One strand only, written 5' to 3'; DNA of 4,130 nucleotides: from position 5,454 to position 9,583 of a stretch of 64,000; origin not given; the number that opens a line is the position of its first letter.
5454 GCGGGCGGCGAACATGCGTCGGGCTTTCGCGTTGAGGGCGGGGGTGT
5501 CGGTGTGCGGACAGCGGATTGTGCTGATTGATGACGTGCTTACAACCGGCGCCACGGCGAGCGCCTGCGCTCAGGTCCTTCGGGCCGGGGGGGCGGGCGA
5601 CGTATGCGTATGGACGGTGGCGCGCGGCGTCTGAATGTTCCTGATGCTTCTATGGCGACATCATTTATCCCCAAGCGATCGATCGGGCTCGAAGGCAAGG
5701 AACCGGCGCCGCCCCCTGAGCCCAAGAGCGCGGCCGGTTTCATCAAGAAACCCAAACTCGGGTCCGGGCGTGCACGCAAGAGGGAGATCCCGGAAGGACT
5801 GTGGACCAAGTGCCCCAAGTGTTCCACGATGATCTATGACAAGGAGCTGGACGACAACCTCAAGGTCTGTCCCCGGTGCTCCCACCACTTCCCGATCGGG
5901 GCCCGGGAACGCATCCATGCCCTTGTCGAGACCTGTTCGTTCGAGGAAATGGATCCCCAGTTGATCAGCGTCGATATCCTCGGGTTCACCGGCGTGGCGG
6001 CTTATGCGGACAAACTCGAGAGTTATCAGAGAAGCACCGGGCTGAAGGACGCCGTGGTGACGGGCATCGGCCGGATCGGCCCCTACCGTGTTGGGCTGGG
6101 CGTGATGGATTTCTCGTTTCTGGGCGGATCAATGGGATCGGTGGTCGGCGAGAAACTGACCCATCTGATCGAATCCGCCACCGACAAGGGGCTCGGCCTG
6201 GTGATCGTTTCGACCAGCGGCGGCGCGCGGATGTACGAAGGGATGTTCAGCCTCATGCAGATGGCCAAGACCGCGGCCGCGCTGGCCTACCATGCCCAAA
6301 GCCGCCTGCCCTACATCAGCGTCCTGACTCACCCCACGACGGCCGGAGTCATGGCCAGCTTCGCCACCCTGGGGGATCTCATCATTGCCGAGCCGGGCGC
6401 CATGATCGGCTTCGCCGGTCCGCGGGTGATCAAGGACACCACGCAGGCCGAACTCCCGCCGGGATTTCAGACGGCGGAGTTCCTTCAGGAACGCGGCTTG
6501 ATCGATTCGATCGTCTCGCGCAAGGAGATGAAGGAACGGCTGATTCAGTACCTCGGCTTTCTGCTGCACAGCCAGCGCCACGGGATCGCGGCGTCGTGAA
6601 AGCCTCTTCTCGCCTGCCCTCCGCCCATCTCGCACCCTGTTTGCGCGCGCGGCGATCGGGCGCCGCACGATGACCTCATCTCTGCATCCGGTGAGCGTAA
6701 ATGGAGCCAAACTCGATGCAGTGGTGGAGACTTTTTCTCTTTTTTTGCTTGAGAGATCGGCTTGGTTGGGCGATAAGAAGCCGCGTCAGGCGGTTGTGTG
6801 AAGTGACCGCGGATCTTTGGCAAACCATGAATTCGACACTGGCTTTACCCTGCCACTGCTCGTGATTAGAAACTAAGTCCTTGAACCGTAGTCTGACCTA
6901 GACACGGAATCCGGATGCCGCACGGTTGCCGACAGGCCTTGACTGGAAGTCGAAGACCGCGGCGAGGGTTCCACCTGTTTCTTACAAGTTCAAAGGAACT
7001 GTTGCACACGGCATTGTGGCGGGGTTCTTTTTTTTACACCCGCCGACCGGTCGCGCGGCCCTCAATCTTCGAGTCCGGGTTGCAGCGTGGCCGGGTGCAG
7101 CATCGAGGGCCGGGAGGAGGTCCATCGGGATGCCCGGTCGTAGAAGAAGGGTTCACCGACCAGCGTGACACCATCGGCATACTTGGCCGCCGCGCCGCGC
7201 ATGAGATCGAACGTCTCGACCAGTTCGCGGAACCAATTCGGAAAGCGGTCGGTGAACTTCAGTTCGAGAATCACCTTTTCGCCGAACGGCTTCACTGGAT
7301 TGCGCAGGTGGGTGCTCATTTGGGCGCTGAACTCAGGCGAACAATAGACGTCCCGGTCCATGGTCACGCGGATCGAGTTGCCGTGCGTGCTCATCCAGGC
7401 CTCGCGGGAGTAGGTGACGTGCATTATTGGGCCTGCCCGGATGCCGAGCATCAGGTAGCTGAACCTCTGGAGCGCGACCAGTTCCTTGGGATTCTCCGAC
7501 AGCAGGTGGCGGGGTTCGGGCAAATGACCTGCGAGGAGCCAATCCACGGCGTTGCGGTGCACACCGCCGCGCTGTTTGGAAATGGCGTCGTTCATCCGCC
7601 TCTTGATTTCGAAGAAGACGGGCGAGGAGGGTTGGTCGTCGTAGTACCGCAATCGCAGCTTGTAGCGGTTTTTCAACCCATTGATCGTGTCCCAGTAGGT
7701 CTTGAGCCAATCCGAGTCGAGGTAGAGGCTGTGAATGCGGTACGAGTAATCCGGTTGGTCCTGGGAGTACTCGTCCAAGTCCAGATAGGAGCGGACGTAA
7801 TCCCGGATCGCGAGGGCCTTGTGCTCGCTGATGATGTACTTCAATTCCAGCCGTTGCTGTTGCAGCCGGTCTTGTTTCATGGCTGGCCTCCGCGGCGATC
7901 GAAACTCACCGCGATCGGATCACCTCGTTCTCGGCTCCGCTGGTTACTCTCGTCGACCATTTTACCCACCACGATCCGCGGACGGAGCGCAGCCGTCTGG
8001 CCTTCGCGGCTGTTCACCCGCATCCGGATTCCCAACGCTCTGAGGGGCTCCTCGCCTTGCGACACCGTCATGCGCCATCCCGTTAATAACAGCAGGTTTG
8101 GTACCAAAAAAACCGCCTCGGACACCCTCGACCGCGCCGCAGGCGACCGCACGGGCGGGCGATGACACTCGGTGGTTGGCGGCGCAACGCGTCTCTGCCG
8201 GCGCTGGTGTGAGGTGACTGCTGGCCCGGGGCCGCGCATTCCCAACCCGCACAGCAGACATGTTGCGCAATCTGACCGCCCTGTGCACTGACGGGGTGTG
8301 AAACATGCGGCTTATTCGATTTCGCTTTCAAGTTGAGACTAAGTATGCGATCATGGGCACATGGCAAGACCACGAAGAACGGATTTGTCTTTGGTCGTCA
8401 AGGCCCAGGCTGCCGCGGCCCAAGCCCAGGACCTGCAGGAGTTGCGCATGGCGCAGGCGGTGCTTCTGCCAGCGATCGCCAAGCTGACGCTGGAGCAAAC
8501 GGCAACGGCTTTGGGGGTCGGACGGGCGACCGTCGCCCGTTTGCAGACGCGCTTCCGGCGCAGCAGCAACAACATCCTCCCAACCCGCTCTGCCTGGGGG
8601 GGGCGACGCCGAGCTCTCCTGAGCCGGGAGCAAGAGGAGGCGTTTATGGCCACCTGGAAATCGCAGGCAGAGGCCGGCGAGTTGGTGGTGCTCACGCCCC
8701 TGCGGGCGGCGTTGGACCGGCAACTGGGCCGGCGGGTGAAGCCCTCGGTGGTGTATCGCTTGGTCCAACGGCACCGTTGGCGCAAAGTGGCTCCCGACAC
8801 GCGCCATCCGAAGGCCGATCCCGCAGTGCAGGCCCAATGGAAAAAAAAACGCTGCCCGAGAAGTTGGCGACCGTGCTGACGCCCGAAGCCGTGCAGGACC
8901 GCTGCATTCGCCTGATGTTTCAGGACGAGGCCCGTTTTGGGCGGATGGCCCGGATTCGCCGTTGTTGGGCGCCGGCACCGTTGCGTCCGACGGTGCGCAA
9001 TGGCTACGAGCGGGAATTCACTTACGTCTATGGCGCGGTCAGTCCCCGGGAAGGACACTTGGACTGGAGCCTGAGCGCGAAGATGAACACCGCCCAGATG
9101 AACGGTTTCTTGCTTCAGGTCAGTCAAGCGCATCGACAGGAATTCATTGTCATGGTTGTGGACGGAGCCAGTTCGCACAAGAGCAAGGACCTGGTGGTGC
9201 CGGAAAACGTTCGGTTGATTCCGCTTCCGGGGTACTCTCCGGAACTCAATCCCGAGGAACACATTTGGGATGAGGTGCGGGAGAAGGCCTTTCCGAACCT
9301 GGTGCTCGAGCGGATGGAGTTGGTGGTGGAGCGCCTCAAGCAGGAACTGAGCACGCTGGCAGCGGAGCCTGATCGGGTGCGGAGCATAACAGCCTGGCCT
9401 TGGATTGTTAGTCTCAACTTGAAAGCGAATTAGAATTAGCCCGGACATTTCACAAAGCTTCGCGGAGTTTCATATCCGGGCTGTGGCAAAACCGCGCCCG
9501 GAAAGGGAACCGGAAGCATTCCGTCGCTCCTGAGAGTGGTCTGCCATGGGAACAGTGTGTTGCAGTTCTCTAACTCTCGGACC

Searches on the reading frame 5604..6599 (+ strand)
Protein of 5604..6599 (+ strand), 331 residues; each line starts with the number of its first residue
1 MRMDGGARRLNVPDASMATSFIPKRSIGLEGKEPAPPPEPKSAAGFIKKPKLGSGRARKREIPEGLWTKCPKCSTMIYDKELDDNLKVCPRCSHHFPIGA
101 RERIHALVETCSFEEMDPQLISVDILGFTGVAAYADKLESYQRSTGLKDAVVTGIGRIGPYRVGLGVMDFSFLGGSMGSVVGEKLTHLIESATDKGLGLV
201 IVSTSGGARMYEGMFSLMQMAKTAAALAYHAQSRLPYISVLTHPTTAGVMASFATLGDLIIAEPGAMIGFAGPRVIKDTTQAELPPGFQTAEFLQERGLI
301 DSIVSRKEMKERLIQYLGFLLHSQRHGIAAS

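Call 49: search_protein_families(library=pfam, proteins=[window:5604-6599:+])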
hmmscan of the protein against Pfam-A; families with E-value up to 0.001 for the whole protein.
window:5604-6599:+ (331 aa): 2 families
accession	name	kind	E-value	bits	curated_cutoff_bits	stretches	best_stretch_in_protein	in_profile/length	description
PF01039.27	Carboxyl_trans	-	2.9e-21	76.1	22.3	1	138-281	34-178/493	Carboxyl transferase domain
PF17848.7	Zn_ribbon_ACC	-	1e-11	45.2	24.5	1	67-92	1-26/26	Acetyl-CoA carboxylase zinc finger domain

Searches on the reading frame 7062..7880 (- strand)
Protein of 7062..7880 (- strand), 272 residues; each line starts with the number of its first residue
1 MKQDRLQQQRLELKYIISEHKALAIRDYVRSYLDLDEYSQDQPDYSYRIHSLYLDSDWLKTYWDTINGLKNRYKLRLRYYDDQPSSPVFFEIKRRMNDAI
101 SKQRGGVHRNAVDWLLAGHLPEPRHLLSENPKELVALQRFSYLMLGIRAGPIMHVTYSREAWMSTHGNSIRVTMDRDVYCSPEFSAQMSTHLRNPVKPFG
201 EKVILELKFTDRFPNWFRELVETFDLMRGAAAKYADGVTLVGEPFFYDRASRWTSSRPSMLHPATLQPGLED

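Call 49: search_protein_families(library=pfam, proteins=[window:7062-7880:-])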
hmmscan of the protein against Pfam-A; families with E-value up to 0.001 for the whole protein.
window:7062-7880:- (272 aa): 1 family
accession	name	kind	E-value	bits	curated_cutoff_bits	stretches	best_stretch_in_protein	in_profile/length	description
PF09359.15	VTC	-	5.3e-37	128.1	23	1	10-240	2-233/235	VTC domain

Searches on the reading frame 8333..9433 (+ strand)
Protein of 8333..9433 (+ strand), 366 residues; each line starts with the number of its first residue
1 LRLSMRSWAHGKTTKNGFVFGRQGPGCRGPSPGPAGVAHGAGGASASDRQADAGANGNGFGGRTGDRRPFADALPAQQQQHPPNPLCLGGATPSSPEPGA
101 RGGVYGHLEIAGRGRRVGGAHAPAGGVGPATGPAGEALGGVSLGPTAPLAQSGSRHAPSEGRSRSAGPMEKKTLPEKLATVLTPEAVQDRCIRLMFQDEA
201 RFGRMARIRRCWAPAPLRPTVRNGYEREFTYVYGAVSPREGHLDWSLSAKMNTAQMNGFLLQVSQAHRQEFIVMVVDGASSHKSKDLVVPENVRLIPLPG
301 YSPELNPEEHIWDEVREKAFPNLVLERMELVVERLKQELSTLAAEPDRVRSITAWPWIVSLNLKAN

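Call 69: search_protein_families(library=pfam, proteins=[window:8333-9433:+], max_evalue=0.01)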
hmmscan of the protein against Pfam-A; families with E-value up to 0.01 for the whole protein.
window:8333-9433:+ (366 aa): 1 family
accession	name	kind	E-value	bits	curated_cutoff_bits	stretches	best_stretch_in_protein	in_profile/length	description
PF13358.12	DDE_3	-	4.3e-18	66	28.6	1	193-321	1-135/146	DDE superfamily endonuclease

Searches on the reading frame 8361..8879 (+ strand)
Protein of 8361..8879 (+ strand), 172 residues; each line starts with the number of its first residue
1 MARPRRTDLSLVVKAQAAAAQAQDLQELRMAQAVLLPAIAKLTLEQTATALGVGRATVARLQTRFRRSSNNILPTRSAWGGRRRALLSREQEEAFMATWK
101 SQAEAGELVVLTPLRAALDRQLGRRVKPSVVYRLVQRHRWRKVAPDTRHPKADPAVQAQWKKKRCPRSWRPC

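Call 34: search_protein_families(library=pfam, proteins=[window:8361-8879:+])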
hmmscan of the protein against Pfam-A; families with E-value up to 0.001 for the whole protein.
window:8361-8879:+ (172 aa): 2 families
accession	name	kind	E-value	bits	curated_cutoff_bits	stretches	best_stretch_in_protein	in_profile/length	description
PF13592.12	HTH_33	-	5.3e-12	45.6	25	1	110-163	6-59/60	Winged helix-turn helix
PF13384.12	HTH_23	-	3.1e-05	24.1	24.6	1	28-67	5-43/50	Homeodomain-like domain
